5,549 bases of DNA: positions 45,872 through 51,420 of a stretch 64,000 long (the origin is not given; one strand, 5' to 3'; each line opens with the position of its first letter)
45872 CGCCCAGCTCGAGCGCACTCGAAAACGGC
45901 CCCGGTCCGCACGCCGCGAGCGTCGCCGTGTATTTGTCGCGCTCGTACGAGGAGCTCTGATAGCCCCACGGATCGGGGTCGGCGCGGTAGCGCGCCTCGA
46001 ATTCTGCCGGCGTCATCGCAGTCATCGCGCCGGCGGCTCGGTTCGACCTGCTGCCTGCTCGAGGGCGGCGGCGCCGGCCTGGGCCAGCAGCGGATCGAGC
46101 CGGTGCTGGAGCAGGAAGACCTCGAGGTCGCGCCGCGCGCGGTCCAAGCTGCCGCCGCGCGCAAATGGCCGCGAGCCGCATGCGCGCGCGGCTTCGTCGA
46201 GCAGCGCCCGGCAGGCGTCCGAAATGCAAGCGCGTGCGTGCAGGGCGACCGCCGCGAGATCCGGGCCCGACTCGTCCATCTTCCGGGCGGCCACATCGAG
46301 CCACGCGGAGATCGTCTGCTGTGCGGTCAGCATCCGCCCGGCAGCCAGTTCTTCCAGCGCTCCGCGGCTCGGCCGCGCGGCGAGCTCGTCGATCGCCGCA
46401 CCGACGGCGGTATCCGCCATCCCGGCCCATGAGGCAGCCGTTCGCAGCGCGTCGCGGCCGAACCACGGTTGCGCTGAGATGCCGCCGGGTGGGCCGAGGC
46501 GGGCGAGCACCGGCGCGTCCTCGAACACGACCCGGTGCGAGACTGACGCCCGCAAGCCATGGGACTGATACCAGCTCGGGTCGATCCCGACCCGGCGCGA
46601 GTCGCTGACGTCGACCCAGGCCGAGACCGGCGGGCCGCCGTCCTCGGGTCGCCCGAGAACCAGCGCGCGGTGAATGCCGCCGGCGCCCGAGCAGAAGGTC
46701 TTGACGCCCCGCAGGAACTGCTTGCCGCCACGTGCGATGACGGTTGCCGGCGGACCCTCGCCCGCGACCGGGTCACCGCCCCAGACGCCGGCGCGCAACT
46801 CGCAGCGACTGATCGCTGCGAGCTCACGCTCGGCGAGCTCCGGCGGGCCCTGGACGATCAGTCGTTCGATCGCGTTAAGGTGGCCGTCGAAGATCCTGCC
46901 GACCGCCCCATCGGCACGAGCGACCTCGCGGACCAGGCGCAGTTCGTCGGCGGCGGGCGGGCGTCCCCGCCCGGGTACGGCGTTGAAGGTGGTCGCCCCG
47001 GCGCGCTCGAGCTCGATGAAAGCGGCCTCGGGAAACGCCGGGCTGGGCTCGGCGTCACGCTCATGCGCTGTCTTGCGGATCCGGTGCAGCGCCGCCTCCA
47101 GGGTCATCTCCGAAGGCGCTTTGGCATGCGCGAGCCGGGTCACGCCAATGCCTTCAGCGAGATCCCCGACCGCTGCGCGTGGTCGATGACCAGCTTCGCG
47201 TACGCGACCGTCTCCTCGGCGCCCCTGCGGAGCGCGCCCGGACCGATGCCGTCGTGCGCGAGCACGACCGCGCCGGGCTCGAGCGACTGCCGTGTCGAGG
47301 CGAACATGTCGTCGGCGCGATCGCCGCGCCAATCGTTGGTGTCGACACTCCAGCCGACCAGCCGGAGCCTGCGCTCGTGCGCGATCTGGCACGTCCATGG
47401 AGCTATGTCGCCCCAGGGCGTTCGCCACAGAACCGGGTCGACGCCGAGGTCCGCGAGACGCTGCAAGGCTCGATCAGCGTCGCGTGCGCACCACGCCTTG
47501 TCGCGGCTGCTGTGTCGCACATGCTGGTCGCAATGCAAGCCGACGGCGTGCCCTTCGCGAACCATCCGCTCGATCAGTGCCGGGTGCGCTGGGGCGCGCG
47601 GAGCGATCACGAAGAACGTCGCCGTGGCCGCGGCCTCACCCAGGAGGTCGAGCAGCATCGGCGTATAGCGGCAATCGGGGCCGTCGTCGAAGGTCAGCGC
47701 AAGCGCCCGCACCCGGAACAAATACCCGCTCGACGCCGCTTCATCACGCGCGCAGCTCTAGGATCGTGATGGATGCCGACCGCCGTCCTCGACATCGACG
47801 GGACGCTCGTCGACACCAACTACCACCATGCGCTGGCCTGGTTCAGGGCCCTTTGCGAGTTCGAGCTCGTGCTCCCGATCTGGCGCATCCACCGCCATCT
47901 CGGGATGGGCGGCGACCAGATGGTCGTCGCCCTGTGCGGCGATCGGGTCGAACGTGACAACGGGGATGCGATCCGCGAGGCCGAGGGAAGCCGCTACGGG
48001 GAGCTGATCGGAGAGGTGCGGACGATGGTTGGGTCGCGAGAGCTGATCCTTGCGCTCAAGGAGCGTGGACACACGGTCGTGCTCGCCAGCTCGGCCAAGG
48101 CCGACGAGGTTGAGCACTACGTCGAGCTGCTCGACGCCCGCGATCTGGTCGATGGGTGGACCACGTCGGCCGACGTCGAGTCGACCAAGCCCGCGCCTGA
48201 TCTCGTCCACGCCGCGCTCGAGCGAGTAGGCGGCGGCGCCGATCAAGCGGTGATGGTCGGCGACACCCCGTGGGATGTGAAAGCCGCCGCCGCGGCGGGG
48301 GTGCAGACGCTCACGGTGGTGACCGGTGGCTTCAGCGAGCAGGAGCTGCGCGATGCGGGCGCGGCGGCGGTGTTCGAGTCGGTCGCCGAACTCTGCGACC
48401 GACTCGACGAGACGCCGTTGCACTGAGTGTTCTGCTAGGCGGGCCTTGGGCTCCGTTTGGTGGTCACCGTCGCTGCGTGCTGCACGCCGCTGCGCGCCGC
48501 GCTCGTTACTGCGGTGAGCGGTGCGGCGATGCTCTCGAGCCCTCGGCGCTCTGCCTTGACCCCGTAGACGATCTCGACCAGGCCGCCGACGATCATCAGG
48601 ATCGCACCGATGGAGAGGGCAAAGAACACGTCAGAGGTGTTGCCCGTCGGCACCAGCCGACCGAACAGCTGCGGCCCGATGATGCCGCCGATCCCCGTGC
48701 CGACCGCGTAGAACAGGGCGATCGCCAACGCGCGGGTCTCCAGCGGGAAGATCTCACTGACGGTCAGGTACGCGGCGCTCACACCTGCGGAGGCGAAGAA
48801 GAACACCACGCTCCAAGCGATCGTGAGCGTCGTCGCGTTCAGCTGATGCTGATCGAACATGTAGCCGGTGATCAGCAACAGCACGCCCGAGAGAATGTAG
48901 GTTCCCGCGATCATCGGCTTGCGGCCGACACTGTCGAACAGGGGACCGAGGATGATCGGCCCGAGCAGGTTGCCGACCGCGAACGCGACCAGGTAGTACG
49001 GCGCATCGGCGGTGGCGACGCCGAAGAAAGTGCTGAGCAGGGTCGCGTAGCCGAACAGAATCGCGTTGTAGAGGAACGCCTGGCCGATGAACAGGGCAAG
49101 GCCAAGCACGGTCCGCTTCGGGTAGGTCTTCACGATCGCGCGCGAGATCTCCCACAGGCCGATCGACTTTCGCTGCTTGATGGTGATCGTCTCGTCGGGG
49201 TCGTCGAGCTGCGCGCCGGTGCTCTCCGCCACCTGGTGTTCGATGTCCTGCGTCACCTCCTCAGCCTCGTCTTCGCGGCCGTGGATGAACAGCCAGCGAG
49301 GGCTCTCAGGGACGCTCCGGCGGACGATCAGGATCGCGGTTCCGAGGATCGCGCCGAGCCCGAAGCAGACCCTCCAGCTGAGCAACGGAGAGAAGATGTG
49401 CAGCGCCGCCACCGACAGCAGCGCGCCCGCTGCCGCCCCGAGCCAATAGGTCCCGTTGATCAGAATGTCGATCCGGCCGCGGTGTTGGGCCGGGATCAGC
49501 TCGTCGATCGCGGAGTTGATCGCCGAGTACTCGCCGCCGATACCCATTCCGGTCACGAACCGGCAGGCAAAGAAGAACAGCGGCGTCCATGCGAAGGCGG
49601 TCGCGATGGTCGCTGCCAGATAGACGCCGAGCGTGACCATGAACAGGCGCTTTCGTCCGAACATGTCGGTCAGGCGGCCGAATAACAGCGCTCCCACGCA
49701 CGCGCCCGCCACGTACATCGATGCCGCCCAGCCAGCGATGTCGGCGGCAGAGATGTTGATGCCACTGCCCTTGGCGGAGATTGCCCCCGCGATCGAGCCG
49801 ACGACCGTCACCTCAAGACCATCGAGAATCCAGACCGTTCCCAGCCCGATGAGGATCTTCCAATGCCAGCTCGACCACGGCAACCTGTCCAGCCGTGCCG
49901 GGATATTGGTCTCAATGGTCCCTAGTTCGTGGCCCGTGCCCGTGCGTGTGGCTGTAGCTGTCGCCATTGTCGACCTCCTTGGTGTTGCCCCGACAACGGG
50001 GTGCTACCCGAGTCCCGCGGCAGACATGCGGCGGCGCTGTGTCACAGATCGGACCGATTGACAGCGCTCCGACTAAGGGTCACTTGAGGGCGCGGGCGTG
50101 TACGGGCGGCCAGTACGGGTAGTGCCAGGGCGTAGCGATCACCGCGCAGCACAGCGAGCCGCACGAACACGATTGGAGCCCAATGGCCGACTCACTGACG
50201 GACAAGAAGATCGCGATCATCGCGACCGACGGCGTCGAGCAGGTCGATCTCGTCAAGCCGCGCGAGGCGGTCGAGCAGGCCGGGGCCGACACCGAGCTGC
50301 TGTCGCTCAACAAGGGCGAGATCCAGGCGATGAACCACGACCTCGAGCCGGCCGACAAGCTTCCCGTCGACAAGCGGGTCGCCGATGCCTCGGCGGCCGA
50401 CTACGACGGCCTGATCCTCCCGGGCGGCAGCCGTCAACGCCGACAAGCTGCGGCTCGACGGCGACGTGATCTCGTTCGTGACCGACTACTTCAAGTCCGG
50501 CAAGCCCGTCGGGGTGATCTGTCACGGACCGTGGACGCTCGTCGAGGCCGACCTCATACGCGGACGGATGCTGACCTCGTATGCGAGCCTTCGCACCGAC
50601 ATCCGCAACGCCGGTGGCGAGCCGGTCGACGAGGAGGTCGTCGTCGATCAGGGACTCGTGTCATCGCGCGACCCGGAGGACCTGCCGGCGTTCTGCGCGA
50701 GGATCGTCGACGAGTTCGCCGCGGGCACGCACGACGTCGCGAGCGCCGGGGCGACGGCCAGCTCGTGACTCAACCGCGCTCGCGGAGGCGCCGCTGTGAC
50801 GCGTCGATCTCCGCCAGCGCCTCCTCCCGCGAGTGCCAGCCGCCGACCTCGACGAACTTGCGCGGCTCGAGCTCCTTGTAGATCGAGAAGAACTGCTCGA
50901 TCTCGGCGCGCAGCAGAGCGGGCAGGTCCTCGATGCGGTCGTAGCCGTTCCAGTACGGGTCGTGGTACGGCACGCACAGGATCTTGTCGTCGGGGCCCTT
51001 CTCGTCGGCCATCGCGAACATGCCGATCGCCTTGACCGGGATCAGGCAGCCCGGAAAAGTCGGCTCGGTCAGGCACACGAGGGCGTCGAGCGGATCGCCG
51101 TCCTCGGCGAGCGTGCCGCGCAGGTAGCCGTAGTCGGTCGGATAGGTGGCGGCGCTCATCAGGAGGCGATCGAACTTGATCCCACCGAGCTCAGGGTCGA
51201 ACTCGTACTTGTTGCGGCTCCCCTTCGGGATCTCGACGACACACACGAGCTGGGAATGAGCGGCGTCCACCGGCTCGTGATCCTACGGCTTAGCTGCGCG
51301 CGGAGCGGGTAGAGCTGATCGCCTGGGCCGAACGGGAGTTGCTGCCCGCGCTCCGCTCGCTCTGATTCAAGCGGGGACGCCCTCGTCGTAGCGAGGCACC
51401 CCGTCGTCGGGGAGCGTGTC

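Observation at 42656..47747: Deacetylase-ACAD-NodS-reductase-GT2::GpgS operon: candidate pathway to an unknown modified glucosylglycerate or glycoconjugate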

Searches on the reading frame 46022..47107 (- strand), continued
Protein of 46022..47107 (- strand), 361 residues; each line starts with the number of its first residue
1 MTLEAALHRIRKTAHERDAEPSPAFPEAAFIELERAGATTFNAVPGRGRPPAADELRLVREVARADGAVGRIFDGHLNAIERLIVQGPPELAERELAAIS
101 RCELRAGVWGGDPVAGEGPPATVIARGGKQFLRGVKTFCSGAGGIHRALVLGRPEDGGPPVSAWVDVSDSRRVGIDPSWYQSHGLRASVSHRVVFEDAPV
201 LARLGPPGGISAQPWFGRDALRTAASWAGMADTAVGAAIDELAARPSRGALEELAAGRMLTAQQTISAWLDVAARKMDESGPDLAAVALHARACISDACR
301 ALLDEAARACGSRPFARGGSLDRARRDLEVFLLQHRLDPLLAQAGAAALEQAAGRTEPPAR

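Call 43: search_solved_structures(query=window:46022-47107:-, max_evalue=10, show_alignments=5)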
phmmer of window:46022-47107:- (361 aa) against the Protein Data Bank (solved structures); distinct sequences matched with E-value up to 10: 17.
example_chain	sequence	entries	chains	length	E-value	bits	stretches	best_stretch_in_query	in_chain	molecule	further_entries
4doy_A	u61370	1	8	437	3.4e-07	33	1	11-197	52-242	Dibenzothiophene desulfurization enzyme C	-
4jek_A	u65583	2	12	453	3.7e-07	32.9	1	11-197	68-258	Dibenzothiophene desulfurization enzyme C | DszC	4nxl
3x0x_A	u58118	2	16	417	4.5e-07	32.7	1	11-197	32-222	DszC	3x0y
5xb8_A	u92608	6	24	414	0.00022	23.8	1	13-211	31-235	Thermophilic dibenzothiophene desulfurization enzyme C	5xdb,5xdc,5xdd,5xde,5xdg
5lnx_A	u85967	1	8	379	0.00092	21.8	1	56-329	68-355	Acyl-CoA dehydrogenase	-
1rx0_A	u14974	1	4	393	0.0034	19.9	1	125-330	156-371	Acyl-CoA dehydrogenase family member 8, mitochondrial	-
7w0j_A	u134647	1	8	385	0.016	17.7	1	13-332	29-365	Acyl-CoA dehydrogenase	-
8i4p_A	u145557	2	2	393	0.017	17.6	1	13-332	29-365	Acyl-CoA dehydrogenase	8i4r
2qwt_A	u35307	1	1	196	0.17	14.3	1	192-274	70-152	Transcriptional regulator, TetR family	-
1ivh_A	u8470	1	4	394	0.21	14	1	55-202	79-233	ISOVALERYL-COA DEHYDROGENASE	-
3b96_A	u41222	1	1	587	0.26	13.7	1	222-335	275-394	Very long-chain specific acyl-CoA dehydrogenase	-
9jq4_A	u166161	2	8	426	0.26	13.7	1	55-202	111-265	Isovaleryl-CoA dehydrogenase, mitochondrial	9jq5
8sgr_A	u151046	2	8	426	0.26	13.7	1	55-202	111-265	Isovaleryl-CoA dehydrogenase, mitochondrial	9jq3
2uxw_A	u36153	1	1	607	0.28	13.6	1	222-335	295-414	VERY-LONG-CHAIN SPECIFIC ACYL-COA DEHYDROGENASE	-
7s7g_A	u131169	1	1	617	0.28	13.6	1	222-335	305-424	Very long-chain specific acyl-CoA dehydrogenase, mitochondrial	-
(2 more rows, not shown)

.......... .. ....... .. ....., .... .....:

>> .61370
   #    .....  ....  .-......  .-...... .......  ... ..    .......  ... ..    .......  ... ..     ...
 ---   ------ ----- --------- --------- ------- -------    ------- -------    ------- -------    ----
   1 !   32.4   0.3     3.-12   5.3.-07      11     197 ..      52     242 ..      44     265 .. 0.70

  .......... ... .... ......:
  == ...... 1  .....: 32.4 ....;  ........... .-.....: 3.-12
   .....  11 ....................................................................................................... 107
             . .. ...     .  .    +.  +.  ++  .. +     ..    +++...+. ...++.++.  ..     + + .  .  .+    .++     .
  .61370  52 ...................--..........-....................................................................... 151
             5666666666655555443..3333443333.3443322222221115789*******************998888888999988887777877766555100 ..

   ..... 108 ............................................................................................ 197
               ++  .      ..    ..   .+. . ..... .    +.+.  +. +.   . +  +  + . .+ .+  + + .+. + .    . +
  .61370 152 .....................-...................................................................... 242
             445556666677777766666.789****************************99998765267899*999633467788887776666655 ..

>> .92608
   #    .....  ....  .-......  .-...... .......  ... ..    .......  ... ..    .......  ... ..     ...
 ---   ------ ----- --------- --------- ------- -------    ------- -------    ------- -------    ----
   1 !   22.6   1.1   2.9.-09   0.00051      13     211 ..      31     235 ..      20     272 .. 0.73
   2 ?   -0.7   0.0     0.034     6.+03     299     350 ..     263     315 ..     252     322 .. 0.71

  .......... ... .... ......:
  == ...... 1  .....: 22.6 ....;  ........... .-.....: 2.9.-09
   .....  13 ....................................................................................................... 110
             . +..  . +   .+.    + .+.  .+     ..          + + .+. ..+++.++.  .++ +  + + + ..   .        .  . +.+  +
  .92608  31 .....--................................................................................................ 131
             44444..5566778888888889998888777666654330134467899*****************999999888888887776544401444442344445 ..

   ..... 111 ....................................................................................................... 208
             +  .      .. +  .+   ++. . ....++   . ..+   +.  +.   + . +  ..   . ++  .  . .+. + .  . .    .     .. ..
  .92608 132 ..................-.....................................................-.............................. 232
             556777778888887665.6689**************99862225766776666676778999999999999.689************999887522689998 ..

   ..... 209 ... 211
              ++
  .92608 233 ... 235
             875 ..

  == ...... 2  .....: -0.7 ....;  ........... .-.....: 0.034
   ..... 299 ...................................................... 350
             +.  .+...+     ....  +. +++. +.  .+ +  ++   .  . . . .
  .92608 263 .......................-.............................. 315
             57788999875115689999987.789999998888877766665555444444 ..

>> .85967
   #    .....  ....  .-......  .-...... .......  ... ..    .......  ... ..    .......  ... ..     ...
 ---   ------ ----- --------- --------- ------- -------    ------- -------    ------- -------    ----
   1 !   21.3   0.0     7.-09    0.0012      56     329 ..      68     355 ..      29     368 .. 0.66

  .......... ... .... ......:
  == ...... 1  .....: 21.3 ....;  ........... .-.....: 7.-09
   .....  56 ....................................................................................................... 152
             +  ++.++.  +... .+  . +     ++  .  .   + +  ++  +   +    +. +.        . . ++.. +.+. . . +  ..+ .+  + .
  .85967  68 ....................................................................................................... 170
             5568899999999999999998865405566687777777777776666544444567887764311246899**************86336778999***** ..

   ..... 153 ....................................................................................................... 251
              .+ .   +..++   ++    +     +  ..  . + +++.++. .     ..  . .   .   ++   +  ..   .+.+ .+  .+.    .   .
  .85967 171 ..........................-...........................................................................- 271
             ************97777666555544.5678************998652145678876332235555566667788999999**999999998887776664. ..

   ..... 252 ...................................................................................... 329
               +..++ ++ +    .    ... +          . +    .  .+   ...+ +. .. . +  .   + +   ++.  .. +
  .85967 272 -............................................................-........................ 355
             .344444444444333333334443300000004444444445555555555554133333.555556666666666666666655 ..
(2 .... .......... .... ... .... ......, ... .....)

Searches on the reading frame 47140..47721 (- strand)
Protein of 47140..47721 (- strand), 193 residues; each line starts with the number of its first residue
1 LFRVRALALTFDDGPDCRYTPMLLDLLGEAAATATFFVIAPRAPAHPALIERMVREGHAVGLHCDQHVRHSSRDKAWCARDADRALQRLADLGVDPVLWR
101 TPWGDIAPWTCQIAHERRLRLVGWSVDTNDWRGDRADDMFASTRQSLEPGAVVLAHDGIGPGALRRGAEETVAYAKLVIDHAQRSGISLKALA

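Call 7: search_protein_families(library=pfam, proteins=[window:47140-47721:-], max_evalue=0.01)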
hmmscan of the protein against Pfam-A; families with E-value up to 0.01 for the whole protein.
window:47140-47721:- (193 aa): 1 family
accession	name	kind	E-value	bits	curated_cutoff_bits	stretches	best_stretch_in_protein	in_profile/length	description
PF01522.26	Polysacc_deac_1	-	7.3e-22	78.1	23.1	1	5-119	7-121/124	Polysaccharide deacetylase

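Call 8: search_protein_families(library=ncbifam, proteins=[window:47140-47721:-], max_evalue=0.01)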
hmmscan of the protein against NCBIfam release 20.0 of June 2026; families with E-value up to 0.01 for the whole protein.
window:47140-47721:- (193 aa): 8 families
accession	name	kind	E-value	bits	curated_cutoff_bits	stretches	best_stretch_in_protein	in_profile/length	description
TIGR04243.1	nodulat_NodB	equivalog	2e-35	122.1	240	1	5-192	2-196/197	chitooligosaccharide deacetylase NodB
TIGR02764.1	spore_ybaN_pdaB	equivalog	9.4e-29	100.5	237.4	1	6-156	7-158/191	polysaccharide deacetylase family sporulation protein PdaB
NF045821.1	PgAcgDacpgdA1_Bac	equivalog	3.7e-28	98.2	400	1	7-160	90-244/282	peptidoglycan-N-acetylglucosamine deacetylase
TIGR02884.1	spore_pdaA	equivalog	1.4e-19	70.7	298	1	6-156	38-193/224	delta-lactam-biosynthetic de-N-acetylase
NF045820.1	PgAcgDacpgdA_Strep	equivalog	1.1e-17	64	800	1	6-158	269-419/463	peptidoglycan-N-acetylglucosamine deacetylase PgdA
NF045822.1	PgAcgDacpgdA2_Bac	equivalog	1.2e-15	57.6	400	1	7-138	71-206/274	peptidoglycan-N-acetylglucosamine deacetylase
TIGR02873.1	spore_ylxY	hypoth_equivalog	4.1e-13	49.2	391.5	1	18-157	98-238/268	probable sporulation protein, polysaccharide deacetylase family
TIGR03006.1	pepcterm_polyde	equivalog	7.4e-09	35.1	276.2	1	19-97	35-113/272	XrtA system polysaccharide deacetylase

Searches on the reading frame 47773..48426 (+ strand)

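Call 7: search_protein_families(library=pfam, proteins=[window:47773-48426:+], max_evalue=0.01)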
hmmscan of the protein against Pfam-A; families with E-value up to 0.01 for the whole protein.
window:47773-48426:+ (217 aa): 4 families
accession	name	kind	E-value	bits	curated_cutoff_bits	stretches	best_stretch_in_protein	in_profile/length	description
PF00702.32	Hydrolase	-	3.8e-25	89.9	26.4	1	3-176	3-191/191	haloacid dehalogenase-like hydrolase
PF13419.12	HAD_2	-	2.5e-24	86.8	23.8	1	6-182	3-178/178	Haloacid dehalogenase-like hydrolase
PF13242.12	Hydrolase_like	-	1.5e-12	47.6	22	1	139-207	4-75/75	HAD-hyrolase-like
PF12710.13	HAD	-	4.8e-06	27.6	27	1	4-172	1-188/189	haloacid dehalogenase-like hydrolase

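Call 8: search_protein_families(library=ncbifam, proteins=[window:47773-48426:+], max_evalue=0.01)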
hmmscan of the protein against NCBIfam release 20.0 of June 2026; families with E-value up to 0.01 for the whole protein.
window:47773-48426:+ (217 aa): 44 families (the best 25 are shown)
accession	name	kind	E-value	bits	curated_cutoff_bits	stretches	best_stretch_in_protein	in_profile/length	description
NF053653.1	InDiPhoBT2121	equivalog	4.5e-25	88.5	245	1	4-211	4-215/216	inorganic diphosphatase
TIGR03351.1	PhnX-like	hypoth_equivalog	1.4e-21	77.5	218.9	1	5-209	5-217/220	phosphonatase-like hydrolase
TIGR01449.2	PGP_bact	equivalog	5.6e-18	65.3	180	1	5-209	2-211/213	phosphoglycolate phosphatase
TIGR01454.1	AHBA_synth_RP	hypoth_equivalog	5.7e-17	62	246.65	1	77-208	69-200/205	AHBA synthesis associated protein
NF009695.0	PRK13222.1-2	equivalog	2.2e-15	56.7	225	1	5-211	10-222/226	phosphoglycolate phosphatase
NF009804.0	PRK13288.1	equivalog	2.2e-15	56.7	218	1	3-197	5-196/215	pyrophosphatase PpaX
TIGR02009.1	PGMB-YQAB-SF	subfamily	2.4e-15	57.2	153.35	1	5-182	5-186/186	beta-phosphoglucomutase family hydrolase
TIGR02253.1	CTE7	subfamily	6.2e-14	52.3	169.75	1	84-192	95-204/221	TIGR02253 family HAD-type hydrolase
TIGR01509.1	HAD-SF-IA-v3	subfamily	3.1e-13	50.2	29.4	1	82-180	64-152/154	HAD-IA family hydrolase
TIGR01990.1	bPGM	equivalog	5.9e-12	45.9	189.4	1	4-182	4-186/187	beta-phosphoglucomutase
NF009694.0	PRK13222.1-1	equivalog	1e-09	38.1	415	1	90-207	118-235/252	phosphoglycolate phosphatase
TIGR01662.1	HAD-SF-IIIA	subfamily_domain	1.6e-09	38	44.6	1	86-184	28-140/141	HAD-IIIA family hydrolase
NF009697.0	PRK13222.1-4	equivalog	1.7e-09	37.3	327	1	6-210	12-221/232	phosphoglycolate phosphatase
NF006506.0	PRK08942.1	equivalog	4e-09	36.3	178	1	136-212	100-178/182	D-glycero-beta-D-manno-heptose 1,7-bisphosphate 7-phosphatase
TIGR01428.1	HAD_type_II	equivalog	8.7e-09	35.7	125.4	1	91-182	99-190/197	haloacid dehalogenase type II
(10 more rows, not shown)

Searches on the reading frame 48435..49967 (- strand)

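Call 7: search_protein_families(library=pfam, proteins=[window:48435-49967:-], max_evalue=0.01)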
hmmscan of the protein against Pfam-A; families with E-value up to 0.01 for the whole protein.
window:48435-49967:- (510 aa): 2 families
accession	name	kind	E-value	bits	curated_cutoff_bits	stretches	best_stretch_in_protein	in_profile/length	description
PF00083.30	Sugar_tr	-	1.9e-45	156.1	22.3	1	77-460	47-434/452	Sugar (and other) transporter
PF07690.21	MFS_1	-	1.4e-35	123.3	33.4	2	60-323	16-241/347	Major Facilitator Superfamily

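Call 8: search_protein_families(library=ncbifam, proteins=[window:48435-49967:-], max_evalue=0.01)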
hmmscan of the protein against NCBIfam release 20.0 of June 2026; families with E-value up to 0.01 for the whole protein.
window:48435-49967:- (510 aa): 39 families (the best 25 are shown)
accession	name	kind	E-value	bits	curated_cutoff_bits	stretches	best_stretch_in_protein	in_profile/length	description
TIGR00895.1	2A0115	subfamily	3.6e-45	154.6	418.55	1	30-439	10-398/398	aromatic acid/H+ symport family MFS transporter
TIGR00879.1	SP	subfamily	6.3e-37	127.3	237.8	1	79-422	102-455/510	sugar porter family MFS transporter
TIGR00898.1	2A0119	subfamily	1.2e-34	119.9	550.75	1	81-438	131-469/506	cation transport protein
TIGR00891.1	2A0112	subfamily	2.4e-26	92.7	552.9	1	72-424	44-374/405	sialate:H+ symport family MFS transporter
TIGR00883.1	2A0106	subfamily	8.6e-26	90.9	443.45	1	90-452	49-393/400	metabolite/H+ symporter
NF053517.1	HbztTptrPcaK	equivalog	1.6e-23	83.4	770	1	25-463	7-426/437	4-hydroxybenzoate transporter PcaK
NF052357.1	GlucTporGlcPStph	equivalog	2.8e-22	79.1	750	1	56-490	23-443/445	glucose transporter GlcP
NF008586.0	PRK11551.1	equivalog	5.3e-21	75.1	410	2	45-240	23-211/406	3-(3-hydroxy-phenyl)propionate transporter MhpT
NF003024.0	PRK03893.1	subfamily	1e-19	70.8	604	2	35-237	19-208/497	sialate:H+ symport family MFS transporter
TIGR00880.1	2_A_01_02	superfamily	3.2e-19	69.5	131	2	84-215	6-133/141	multidrug resistance protein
TIGR01299.1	synapt_SV2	subfamily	2.2e-18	65.5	637.3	1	34-251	164-386/742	synaptic vesicle protein SV2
TIGR00893.1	2A0114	subfamily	3.2e-17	62.5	395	1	76-465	29-395/399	D-galactonate transporter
TIGR00887.1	2A0109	equivalog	1e-16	61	610.3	1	85-466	65-486/502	phosphate:H+ symporter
NF007484.0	PRK10077.1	equivalog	1.4e-14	53.8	608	1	74-420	53-406/480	D-xylose transporter XylE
NF053813.1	MFS_TcaB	equivalog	4.7e-14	51.9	475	2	79-153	44-117/396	putative multidrug effflux MFS transporter TcaB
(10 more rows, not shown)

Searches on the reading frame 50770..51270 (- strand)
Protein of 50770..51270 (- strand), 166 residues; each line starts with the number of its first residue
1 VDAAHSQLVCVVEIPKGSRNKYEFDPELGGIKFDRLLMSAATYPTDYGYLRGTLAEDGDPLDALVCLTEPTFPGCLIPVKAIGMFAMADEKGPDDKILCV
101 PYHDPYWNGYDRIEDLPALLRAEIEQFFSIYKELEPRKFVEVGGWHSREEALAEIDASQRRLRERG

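Call 47: search_protein_families(library=pfam, proteins=[window:50770-51270:-], max_evalue=0.00001)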
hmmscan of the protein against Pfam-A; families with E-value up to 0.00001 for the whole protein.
window:50770-51270:- (166 aa): 1 family
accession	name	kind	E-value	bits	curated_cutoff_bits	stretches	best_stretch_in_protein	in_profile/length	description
PF00719.24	Pyrophosphatase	-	8.3e-54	182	23.5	1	10-161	1-151/153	Inorganic pyrophosphatase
